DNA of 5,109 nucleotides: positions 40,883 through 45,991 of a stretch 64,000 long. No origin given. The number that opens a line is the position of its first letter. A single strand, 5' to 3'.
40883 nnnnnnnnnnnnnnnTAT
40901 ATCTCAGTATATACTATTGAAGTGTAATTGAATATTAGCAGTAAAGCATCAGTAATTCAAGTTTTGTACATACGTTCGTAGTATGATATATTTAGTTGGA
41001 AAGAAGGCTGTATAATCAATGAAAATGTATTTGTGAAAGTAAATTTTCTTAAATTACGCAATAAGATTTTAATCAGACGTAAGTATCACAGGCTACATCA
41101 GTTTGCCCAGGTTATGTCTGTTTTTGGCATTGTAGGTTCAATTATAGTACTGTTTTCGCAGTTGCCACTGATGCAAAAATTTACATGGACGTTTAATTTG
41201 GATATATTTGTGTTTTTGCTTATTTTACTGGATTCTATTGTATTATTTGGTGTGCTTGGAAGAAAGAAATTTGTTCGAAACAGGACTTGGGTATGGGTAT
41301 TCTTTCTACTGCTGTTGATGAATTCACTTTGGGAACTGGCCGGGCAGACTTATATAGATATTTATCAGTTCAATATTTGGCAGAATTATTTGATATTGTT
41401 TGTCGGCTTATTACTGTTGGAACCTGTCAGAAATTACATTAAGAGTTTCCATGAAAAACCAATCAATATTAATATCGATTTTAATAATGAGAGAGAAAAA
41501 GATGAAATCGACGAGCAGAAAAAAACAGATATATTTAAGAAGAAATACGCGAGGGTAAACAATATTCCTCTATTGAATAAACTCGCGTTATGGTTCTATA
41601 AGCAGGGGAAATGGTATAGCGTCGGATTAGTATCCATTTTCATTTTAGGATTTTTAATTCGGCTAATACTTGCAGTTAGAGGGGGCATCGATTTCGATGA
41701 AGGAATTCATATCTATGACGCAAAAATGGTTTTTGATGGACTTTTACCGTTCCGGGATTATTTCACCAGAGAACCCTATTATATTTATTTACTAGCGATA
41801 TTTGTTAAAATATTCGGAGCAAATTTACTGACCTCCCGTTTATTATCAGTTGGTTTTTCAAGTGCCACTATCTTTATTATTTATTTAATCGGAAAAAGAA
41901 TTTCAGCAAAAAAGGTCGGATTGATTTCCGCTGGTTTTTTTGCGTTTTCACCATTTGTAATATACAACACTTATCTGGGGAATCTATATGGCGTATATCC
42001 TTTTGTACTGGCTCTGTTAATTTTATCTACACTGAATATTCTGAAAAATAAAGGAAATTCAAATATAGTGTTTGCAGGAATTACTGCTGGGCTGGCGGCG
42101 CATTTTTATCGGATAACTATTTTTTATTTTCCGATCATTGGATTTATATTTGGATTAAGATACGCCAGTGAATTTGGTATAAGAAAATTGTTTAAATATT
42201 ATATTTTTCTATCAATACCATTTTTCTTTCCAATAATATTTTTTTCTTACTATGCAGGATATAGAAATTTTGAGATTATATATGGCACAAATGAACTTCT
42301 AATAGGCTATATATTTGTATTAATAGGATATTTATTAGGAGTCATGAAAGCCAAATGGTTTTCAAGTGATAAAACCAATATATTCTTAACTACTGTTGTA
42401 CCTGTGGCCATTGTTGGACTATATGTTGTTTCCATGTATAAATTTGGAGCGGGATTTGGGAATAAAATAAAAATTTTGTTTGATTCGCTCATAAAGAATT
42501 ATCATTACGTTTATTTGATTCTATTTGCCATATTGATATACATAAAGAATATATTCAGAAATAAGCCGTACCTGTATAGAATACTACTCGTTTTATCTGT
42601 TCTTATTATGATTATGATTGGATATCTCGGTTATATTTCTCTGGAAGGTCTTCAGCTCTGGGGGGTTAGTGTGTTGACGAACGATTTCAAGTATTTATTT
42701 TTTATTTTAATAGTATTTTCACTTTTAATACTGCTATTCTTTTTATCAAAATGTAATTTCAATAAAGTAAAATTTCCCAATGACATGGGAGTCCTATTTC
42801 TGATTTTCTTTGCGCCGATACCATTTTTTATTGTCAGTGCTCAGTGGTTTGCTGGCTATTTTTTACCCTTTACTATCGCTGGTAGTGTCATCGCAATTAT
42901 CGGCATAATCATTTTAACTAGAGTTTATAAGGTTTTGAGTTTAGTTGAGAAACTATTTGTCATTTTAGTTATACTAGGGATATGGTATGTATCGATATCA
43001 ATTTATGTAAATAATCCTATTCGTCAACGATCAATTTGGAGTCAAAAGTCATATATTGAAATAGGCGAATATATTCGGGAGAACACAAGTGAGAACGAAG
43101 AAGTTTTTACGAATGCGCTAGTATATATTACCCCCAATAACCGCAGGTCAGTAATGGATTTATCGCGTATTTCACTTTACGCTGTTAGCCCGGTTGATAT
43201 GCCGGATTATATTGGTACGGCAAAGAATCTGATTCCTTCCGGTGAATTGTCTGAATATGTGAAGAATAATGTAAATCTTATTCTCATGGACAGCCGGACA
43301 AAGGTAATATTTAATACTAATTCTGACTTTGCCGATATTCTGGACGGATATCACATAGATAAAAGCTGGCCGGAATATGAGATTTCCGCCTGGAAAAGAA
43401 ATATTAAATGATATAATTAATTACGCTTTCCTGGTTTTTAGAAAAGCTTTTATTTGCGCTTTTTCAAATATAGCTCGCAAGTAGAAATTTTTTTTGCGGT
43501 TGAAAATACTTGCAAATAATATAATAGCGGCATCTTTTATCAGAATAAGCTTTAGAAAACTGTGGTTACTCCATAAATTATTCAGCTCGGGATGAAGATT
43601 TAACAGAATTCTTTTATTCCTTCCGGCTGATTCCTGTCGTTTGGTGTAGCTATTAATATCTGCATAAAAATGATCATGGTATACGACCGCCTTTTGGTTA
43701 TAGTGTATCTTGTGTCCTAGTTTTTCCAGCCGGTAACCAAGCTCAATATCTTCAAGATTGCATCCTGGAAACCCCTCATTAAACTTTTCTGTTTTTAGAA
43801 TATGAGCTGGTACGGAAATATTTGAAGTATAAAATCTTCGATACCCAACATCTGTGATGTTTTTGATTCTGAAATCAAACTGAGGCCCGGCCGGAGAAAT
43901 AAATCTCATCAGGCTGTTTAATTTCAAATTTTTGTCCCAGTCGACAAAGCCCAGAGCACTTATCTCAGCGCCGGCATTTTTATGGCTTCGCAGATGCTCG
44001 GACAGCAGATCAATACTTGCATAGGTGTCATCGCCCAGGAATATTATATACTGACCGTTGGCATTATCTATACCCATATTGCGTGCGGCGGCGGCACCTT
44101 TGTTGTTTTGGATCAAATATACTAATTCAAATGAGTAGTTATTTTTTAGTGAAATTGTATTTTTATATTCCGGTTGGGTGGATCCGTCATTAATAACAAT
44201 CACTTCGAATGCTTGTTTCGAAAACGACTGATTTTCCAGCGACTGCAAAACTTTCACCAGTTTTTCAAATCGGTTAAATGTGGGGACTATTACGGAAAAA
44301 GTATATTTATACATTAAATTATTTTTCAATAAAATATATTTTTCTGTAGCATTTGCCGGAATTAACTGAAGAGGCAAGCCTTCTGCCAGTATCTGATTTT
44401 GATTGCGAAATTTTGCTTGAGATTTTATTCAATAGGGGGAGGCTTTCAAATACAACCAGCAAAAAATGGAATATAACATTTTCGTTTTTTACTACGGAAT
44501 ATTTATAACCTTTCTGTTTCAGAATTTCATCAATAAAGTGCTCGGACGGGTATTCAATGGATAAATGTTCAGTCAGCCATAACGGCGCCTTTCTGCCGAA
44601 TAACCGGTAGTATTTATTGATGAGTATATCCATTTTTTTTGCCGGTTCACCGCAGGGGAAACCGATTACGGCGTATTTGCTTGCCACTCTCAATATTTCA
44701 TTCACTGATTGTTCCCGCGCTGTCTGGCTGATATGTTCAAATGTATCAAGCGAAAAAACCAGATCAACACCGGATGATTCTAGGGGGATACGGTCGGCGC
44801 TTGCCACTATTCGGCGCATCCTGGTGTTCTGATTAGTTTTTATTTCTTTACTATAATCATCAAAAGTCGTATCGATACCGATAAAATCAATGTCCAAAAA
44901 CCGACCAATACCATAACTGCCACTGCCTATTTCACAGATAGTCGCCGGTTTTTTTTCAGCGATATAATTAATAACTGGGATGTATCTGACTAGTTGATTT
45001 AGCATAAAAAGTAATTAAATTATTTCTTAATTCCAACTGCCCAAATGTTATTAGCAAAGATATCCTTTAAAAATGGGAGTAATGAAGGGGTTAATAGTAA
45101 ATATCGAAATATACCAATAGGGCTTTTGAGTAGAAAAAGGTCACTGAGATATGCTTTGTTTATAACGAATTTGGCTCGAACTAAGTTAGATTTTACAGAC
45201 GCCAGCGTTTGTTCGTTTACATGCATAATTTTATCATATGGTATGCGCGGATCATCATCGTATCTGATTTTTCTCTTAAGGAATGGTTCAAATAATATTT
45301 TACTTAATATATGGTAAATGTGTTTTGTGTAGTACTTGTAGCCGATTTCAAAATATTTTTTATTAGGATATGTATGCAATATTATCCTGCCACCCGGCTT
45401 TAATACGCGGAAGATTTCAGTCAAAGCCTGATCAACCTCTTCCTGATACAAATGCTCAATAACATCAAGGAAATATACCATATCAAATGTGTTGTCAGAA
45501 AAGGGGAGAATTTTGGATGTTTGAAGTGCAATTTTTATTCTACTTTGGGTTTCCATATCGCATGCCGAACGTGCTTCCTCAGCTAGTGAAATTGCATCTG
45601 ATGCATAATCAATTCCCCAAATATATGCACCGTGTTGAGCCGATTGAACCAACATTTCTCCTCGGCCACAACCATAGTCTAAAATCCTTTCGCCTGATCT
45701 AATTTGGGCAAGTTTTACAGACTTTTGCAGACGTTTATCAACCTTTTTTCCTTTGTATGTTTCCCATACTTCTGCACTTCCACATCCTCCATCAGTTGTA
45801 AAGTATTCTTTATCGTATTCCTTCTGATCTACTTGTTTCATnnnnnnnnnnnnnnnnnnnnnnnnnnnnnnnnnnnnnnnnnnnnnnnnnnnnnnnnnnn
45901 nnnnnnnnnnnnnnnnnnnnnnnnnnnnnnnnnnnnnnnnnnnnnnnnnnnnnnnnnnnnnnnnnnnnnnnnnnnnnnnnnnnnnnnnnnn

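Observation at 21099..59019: ~38 kb glycan super-locus built around three polyprenyl-phosphate-sugar synthase / GT-C transferase modules and lacking a recognisable priming transferase or Wzy/Wzz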

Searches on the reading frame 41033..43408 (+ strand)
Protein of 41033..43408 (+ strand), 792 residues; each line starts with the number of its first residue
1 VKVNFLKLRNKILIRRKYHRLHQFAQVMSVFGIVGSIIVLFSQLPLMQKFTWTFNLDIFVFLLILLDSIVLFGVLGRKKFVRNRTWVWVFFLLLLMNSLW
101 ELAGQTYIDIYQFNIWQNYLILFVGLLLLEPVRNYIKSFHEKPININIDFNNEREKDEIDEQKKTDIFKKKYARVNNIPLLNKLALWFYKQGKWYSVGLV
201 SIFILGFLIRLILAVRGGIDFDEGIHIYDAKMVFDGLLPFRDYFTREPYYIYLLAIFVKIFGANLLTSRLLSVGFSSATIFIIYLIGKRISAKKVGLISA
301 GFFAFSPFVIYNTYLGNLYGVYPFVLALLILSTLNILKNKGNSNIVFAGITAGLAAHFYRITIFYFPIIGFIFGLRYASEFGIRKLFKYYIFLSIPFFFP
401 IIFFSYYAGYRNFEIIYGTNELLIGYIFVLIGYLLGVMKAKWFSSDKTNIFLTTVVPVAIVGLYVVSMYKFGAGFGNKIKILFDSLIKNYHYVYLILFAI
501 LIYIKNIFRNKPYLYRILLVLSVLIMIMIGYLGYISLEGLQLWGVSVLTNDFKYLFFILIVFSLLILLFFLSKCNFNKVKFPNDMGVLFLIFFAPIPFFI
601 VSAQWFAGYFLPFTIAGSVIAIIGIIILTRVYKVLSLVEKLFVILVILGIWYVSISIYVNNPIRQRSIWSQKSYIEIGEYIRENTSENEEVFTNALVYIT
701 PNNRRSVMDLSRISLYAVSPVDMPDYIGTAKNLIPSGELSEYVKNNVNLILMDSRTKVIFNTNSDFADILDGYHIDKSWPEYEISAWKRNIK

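Call 8: search_protein_families(library=pfam, proteins=[window:41033-43408:+], max_evalue=0.01)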
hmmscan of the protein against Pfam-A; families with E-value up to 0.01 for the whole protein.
window:41033-43408:+ (792 aa): 1 family
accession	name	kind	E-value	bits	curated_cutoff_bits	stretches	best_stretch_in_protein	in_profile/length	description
PF13231.12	PMT_2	-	2.2e-09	38.1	26.1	1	248-401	4-157/160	Dolichyl-phosphate-mannose-protein mannosyltransferase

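Call 13: search_protein_families(library=ncbifam, proteins=[window:41033-43408:+], max_evalue=0.01)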
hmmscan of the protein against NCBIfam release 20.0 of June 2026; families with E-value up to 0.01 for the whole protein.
window:41033-43408:+ (792 aa): 0 families

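Call 15: search_solved_structures(query=window:41033-43408:+, max_evalue=1)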
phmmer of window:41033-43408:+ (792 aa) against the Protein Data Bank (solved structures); distinct sequences matched with E-value up to 1: 0.

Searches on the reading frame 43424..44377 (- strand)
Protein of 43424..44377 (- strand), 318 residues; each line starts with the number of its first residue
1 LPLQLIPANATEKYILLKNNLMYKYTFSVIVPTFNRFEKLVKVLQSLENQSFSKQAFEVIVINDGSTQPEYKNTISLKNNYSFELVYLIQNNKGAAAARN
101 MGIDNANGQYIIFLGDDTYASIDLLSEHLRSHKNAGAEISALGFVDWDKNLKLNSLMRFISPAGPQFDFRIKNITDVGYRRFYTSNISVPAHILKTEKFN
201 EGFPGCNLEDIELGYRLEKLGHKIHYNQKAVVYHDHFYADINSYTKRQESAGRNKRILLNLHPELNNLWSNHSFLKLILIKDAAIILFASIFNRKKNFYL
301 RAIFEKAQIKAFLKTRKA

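Call 8: search_protein_families(library=pfam, proteins=[window:43424-44377:-], max_evalue=0.01)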
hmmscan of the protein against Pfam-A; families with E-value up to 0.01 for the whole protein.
window:43424-44377:- (318 aa): 4 families
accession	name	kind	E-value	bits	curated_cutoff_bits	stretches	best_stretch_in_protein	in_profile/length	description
PF00535.33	Glycos_transf_2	-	3.1e-24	86.2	23.3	1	28-167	1-132/168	Glycosyl transferase family 2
PF10111.15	Glyco_tranf_2_2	-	2.7e-11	43.9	27.3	1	29-141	2-117/276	Glycosyltransferase like family 2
PF13641.12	Glyco_tranf_2_3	-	1.2e-08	35.7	27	1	27-236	3-213/230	Glycosyltransferase like family 2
PF13712.12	Glyco_tranf_2_5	-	0.0064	16.7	27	0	70-120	17-66/210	Glycosyltransferase like family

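Call 83: search_protein_families(library=ncbifam, proteins=[window:43424-44377:-], max_evalue=1e-8)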
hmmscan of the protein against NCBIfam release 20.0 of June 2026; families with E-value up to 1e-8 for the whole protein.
window:43424-44377:- (318 aa): 13 families
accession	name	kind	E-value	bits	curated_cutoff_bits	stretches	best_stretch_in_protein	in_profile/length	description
NF041875.1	EPS_EpsD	equivalog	8.3e-48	163.4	370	1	28-275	2-247/325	exopolysaccharide biosynthesis glycosyltransferase EpsD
TIGR03965.1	mycofact_glyco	equivalog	5.1e-22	78.4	280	1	26-265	75-310/467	mycofactocin biosynthesis glycosyltransferase MftF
NF038302.1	EPS_HpsE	equivalog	1.8e-18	66.6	300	1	26-136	2-118/307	hormogonium polysaccharide biosynthesis glycosyltransferase HpsE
NF007482.0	PRK10073.1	equivalog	2.5e-17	62.9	423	1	26-117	7-95/334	glycosyltransferase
NF047683.1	TeichurnBiosyTuaG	equivalog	4.4e-14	52.7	400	1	25-133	6-112/252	teichuronic acid biosynthesis protein TuaG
TIGR03111.1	glyc2_xrt_Gpos1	hypoth_equivalog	4.1e-13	48.9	363.95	1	26-132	50-156/439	TIGR03111 family XrtG-associated glycosyltransferase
NF041394.1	GtaseAglG_Halo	equivalog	7.3e-13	48.5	440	1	28-281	4-262/304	glucosyl-dolichyl phosphate glucuronosyltransferase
NF050050.1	ProtGlycPglI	equivalog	1.2e-12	47.8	500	1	27-205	4-176/306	GalNAc(5)-diNAcBac-PP-undecaprenol beta-1,3-glucosyltransferase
TIGR03937.1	PgaC_IcaA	equivalog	6.3e-12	45.2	422.3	1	25-136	45-157/407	poly-beta-1,6-N-acetyl-D-glucosamine synthase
NF050819.1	PolSacchBiosHfsG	equivalog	1.7e-11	43.9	500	1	26-268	13-249/302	polysaccharide biosynthesis protein HfsG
NF038299.1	EPS_HpsN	equivalog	1.7e-11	43.7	425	1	27-140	3-113/317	hormogonium polysaccharide biosynthesis glycosyltransferase HpsN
TIGR04283.1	glyco_like_mftF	equivalog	3.9e-11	43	182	1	28-132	2-97/221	TIGR04283 family arsenosugar biosynthesis glycosyltransferase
TIGR04009.1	wcaE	equivalog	3.9e-09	36.2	369.2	1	27-133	3-110/248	colanic acid biosynthesis glycosyltransferase WcaE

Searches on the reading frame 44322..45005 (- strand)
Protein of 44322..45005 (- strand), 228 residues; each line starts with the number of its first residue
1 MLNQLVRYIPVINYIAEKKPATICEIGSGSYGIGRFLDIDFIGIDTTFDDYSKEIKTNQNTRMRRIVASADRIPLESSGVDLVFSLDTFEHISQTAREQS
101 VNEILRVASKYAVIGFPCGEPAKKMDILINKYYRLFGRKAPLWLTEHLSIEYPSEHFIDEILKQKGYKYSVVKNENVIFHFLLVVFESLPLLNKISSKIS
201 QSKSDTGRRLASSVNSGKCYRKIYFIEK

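Call 8: search_protein_families(library=pfam, proteins=[window:44322-45005:-], max_evalue=0.01)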
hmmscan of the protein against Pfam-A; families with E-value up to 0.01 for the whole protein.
window:44322-45005:- (228 aa): 2 families
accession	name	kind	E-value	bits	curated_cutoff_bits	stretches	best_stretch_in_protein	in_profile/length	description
PF08241.18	Methyltransf_11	-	2.2e-06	28.7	21.2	1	39-109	19-88/95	Methyltransferase domain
PF13649.12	Methyltransf_25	-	7.6e-05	23.8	27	1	41-108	24-93/97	Methyltransferase domain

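Call 83: search_protein_families(library=ncbifam, proteins=[window:44322-45005:-], max_evalue=1e-8)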
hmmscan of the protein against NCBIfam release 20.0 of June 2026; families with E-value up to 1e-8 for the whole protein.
window:44322-45005:- (228 aa): 0 families

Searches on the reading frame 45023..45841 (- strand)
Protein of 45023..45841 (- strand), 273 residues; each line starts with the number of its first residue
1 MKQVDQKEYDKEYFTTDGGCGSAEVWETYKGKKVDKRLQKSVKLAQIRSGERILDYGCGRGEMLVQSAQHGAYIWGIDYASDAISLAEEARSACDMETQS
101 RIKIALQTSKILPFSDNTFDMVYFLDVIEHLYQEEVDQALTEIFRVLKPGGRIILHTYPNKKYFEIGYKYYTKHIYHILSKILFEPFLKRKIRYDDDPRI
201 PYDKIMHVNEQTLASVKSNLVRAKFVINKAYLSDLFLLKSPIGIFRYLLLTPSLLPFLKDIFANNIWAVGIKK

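Call 8: search_protein_families(library=pfam, proteins=[window:45023-45841:-], max_evalue=0.01)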
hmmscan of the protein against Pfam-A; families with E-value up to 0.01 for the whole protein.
window:45023-45841:- (273 aa): 15 families
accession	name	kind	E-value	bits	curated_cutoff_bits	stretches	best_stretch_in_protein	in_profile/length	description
PF08241.18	Methyltransf_11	-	3.1e-20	73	21.2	1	54-155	1-95/95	Methyltransferase domain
PF13649.12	Methyltransf_25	-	9.1e-19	68.4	27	1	53-151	1-97/97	Methyltransferase domain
PF13847.12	Methyltransf_31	-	1.2e-16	61.1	27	1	47-158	1-112/145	Methyltransferase domain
PF13489.12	Methyltransf_23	-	1.4e-14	54.6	27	1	36-161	7-121/164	Methyltransferase domain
PF08242.18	Methyltransf_12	-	1.3e-13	51.9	30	1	54-153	1-98/98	Methyltransferase domain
PF01209.24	Ubie_methyltran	-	2.9e-12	46.9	20.1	1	40-183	38-181/233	ubiE/COQ5 methyltransferase family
PF02353.26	CMAS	-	3.1e-12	46.8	27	1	38-162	51-171/273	Mycolic acid cyclopropane synthetase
PF07021.18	MetW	-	8.2e-05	22.8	21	1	45-170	9-121/193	Methionine biosynthesis protein MetW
PF06325.19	PrmA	-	0.00017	21.6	22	1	46-155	158-258/296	Ribosomal protein L11 methyltransferase (PrmA)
PF08003.17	Methyltransf_9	-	0.00026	20.5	23.8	1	49-158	115-220/315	Protein of unknown function (DUF1698)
PF05724.17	TPMT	-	0.00033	20.8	26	1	31-157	19-155/218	Thiopurine S-methyltransferase (TPMT)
PF08123.19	DOT1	-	0.00086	19.3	23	1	36-156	29-157/205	Histone methylation protein DOT1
PF11899.13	DUF3419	-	0.00093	18.9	28.2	1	114-164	291-341/385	Protein of unknown function (DUF3419)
PF03141.22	Methyltransf_29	-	0.0012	18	23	1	37-185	104-247/506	Putative S-adenosyl-L-methionine-dependent methyltransferase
PF20922.3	Anamorsin_N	-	0.0032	17.6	27.1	1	114-156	47-88/163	Anamorsin, N-terminal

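Call 83: search_protein_families(library=ncbifam, proteins=[window:45023-45841:-], max_evalue=1e-8)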
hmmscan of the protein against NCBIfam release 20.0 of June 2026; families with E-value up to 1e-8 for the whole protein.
window:45023-45841:- (273 aa): 23 families
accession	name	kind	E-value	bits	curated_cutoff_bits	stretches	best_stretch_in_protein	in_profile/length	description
NF043040.1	corrin_prot_MT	hypoth_equivalog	4.4e-17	62.2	180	1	37-155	29-147/216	corrinoid protein-associated methyltransferase CpaM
NF045667.1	MTase_DVU1556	equivalog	3.5e-15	56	155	1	39-155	12-119/213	DVU_1556 family methyltransferase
NF045649.1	2X_seleno_MduS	exception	5.7e-15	55.1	380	1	30-179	22-171/338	methyltransferase domain-containing selenoprotein MduS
TIGR01934.1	MenG_MenH_UbiE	subfamily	6.4e-15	55.1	158.35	1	39-182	29-170/223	ubiquinone/menaquinone biosynthesis methyltransferase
NF047649.1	MTase_UXPK_star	exception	2.9e-14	52.7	460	1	43-155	71-181/283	methyltransferase/UXPK-star double selenoprotein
TIGR01983.1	UbiG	equivalog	8.7e-14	51.4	102.95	1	35-158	38-154/228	bifunctional 2-polyprenyl-6-hydroxyphenol methylase/3-demethylubiquinol 3-O-methyltransferase UbiG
NF041536.1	ArsM_DUF2284_UU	exception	1.7e-13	49.8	575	1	43-155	70-180/459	arsenite methyltransferase/DUF2284 domain selenoprotein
NF001244.0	PRK00216.1-5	equivalog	2.7e-13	49.8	216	1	39-182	38-182/236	bifunctional demethylmenaquinone methyltransferase/2-methoxy-6-polyprenyl-1,4-benzoquinol methylase UbiE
NF001243.0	PRK00216.1-4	equivalog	3.9e-13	49.3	235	1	39-183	37-181/237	demethylmenaquinone methyltransferase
TIGR02021.1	BchM-ChlM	equivalog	7.3e-13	48.4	158.9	1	47-166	52-164/218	magnesium protoporphyrin IX methyltransferase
TIGR02752.1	MenG_heptapren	equivalog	1.6e-12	47.4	419.85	1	38-184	34-180/231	demethylmenaquinone methyltransferase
NF040539.1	AST_met_ArsM_2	exception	1.8e-12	47.7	240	1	46-154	53-162/262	putative arsinothricin biosynthesis methyltransferase ArsM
NF041537.1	ArsM_AhpD_UU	exception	1.8e-12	46.7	510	1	43-155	70-180/345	arsenite methyltransferase/AhpD domain selenoprotein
NF001241.0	PRK00216.1-2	equivalog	3e-12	46.7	327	1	39-172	41-166/231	demethylmenaquinone methyltransferase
NF001240.0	PRK00216.1-1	equivalog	9e-12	44.6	378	1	41-181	55-193/251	bifunctional demethylmenaquinone methyltransferase/2-methoxy-6-polyprenyl-1,4-benzoquinol methylase UbiE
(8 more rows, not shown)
